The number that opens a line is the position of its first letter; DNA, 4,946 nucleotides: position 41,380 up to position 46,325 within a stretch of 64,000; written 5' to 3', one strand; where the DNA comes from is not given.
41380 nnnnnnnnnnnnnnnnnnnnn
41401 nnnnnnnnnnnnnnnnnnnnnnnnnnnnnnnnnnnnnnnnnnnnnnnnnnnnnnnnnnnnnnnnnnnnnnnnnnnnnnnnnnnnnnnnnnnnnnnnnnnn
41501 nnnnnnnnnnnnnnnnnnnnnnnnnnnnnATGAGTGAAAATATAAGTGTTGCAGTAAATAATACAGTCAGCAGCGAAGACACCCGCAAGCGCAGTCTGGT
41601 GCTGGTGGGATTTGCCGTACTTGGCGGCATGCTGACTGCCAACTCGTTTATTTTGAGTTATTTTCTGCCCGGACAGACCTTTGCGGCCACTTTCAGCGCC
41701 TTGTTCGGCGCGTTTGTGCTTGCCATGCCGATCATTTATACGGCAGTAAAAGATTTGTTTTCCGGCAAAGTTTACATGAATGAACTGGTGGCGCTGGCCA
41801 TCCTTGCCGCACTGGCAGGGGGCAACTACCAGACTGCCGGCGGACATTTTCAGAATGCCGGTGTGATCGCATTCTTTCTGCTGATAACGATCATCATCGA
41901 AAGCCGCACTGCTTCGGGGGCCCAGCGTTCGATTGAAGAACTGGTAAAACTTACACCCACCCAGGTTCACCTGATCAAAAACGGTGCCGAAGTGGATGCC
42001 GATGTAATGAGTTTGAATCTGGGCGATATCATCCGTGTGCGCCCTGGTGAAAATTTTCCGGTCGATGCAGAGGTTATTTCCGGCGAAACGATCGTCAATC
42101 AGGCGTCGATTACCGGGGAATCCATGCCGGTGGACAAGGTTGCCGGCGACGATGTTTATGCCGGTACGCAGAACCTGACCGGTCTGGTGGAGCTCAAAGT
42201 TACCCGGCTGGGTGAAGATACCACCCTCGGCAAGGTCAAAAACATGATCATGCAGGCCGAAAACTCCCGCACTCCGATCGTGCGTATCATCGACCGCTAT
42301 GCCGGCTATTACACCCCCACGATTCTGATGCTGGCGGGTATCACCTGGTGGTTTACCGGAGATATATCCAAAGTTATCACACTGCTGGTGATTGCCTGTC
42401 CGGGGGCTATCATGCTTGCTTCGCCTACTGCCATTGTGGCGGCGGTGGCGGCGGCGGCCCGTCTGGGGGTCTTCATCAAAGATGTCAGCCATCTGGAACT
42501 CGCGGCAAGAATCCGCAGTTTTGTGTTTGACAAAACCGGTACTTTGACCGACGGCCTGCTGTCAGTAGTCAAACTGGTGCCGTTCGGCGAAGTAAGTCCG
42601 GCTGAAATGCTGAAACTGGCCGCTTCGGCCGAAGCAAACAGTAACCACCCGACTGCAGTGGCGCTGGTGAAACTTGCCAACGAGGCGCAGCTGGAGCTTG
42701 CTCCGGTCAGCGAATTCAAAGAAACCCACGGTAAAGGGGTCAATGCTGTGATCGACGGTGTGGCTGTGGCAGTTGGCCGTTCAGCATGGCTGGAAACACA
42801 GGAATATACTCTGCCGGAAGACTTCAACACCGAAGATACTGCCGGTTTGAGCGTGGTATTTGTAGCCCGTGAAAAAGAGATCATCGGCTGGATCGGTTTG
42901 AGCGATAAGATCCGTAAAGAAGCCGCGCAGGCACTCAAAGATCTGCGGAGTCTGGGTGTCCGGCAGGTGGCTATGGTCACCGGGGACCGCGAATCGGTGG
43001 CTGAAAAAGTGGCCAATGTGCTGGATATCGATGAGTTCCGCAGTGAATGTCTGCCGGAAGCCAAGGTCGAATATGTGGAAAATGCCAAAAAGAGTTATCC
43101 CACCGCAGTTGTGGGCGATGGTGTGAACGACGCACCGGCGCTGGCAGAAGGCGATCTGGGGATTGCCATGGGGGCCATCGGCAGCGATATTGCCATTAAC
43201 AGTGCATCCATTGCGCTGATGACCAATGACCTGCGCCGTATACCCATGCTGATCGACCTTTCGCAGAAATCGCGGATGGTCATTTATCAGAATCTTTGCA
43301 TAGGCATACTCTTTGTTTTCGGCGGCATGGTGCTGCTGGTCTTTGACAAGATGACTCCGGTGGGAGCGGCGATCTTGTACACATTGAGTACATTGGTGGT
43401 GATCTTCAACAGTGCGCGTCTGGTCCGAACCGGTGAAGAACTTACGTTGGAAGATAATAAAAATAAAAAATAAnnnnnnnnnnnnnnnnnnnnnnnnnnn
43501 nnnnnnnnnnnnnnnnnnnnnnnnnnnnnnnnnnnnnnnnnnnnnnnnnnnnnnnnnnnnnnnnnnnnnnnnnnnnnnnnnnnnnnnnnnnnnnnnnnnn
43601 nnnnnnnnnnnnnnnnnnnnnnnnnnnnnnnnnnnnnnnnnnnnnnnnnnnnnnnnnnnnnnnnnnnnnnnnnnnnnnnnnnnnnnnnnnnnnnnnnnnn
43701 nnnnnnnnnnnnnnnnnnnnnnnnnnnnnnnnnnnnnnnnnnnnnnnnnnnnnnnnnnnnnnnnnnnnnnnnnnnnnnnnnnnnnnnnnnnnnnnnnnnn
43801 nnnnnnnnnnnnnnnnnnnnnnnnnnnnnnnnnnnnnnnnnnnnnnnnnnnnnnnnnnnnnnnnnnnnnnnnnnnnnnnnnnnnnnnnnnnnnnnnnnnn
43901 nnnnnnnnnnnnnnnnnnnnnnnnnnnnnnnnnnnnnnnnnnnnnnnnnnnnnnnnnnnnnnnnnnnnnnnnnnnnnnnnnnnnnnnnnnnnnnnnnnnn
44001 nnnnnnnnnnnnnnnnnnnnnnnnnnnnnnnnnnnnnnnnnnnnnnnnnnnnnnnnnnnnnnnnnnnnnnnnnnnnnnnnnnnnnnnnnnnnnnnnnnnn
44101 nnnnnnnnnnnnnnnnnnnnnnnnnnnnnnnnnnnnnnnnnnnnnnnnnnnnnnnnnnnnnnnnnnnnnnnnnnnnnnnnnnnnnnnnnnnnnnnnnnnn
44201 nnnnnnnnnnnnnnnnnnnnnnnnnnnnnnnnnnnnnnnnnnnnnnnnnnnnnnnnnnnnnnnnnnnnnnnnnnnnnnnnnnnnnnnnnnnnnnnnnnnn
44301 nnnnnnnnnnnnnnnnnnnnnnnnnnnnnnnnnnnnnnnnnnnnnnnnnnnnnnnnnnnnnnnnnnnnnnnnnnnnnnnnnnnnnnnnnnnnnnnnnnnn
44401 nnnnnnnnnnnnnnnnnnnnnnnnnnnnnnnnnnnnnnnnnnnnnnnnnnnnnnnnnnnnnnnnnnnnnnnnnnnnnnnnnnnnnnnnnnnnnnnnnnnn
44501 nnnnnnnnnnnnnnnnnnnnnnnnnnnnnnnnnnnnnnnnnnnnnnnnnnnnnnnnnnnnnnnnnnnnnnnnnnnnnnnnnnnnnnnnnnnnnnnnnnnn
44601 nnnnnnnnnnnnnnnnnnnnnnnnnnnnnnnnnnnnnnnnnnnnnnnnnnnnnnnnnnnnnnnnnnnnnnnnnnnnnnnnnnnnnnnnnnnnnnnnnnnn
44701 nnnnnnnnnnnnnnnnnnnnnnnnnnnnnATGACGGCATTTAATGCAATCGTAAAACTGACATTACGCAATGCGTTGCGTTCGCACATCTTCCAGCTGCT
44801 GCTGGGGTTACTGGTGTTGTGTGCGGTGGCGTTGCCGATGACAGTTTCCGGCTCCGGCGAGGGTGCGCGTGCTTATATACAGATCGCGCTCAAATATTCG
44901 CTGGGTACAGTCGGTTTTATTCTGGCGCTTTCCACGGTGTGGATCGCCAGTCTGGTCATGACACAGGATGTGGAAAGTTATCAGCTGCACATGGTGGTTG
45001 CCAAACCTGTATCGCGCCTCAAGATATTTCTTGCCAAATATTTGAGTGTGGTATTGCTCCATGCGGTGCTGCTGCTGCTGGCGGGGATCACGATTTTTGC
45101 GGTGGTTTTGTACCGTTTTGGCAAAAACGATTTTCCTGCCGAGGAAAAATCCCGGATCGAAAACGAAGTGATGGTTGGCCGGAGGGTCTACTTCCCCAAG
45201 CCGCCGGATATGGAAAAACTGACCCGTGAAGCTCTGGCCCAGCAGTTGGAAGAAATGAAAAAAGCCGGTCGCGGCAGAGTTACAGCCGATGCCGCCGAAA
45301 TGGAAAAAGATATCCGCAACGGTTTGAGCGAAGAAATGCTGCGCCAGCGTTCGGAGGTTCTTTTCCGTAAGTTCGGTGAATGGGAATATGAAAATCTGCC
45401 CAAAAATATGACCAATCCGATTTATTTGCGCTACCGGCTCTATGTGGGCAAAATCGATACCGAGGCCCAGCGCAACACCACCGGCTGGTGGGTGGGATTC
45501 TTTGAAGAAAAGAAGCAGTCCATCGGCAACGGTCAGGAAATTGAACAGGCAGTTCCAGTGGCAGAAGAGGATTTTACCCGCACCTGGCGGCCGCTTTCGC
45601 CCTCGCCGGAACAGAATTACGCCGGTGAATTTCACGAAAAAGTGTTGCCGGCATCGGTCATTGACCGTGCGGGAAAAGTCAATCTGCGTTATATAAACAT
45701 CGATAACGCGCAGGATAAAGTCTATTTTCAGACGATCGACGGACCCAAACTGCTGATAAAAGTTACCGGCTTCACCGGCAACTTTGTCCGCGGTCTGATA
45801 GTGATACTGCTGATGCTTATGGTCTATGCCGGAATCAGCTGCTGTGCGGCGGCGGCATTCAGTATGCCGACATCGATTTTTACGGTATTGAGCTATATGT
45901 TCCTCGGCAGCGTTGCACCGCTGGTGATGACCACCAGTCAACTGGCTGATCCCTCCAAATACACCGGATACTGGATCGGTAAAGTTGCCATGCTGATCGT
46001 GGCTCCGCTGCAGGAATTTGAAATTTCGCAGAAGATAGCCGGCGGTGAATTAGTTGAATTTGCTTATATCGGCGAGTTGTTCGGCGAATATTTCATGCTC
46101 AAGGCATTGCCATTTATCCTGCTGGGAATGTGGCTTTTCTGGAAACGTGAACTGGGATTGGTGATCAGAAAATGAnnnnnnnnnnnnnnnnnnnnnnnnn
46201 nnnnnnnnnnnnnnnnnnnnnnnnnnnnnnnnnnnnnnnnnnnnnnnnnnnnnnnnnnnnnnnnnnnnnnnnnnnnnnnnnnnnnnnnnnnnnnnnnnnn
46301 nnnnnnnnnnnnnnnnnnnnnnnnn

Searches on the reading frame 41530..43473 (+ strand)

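Call 54: search_protein_families(library=pfam, proteins=[window:41530-43473:+], max_evalue=0.001)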
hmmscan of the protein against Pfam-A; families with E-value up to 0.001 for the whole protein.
window:41530-43473:+ (647 aa): 2 families
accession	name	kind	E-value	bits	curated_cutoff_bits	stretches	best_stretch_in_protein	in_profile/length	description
PF00122.25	E1-E2_ATPase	-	1.4e-47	162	28.1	1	140-311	1-180/181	E1-E2 ATPase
PF00702.32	Hydrolase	-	1.2e-27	98.1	26.4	1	328-540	1-189/191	haloacid dehalogenase-like hydrolase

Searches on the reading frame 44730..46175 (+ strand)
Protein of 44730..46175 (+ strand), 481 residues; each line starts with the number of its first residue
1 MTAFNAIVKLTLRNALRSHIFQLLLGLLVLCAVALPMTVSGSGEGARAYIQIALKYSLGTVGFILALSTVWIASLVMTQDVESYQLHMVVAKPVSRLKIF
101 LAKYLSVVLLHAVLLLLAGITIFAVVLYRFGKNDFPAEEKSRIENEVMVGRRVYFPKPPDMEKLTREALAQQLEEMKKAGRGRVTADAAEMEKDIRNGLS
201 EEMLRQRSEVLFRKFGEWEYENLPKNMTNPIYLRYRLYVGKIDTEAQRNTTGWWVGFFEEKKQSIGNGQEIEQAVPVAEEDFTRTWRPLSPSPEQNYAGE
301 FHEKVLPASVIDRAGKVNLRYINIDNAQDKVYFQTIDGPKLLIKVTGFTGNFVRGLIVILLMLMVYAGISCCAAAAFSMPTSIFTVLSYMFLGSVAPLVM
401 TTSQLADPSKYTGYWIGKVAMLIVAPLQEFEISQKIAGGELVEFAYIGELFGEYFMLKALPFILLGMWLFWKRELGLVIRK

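Call 54: search_protein_families(library=pfam, proteins=[window:44730-46175:+], max_evalue=0.001)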
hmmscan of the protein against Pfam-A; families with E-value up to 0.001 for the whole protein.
window:44730-46175:+ (481 aa): 2 families
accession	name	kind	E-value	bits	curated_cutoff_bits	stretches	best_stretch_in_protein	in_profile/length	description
PF12730.13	ABC2_membrane_4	-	5.5e-05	23.7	27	1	17-127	11-121/179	ABC-2 family transporter protein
PF12698.13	ABC2_membrane_3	-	0.00078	19.1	31.6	0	56-125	163-232/347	ABC-2 family transporter protein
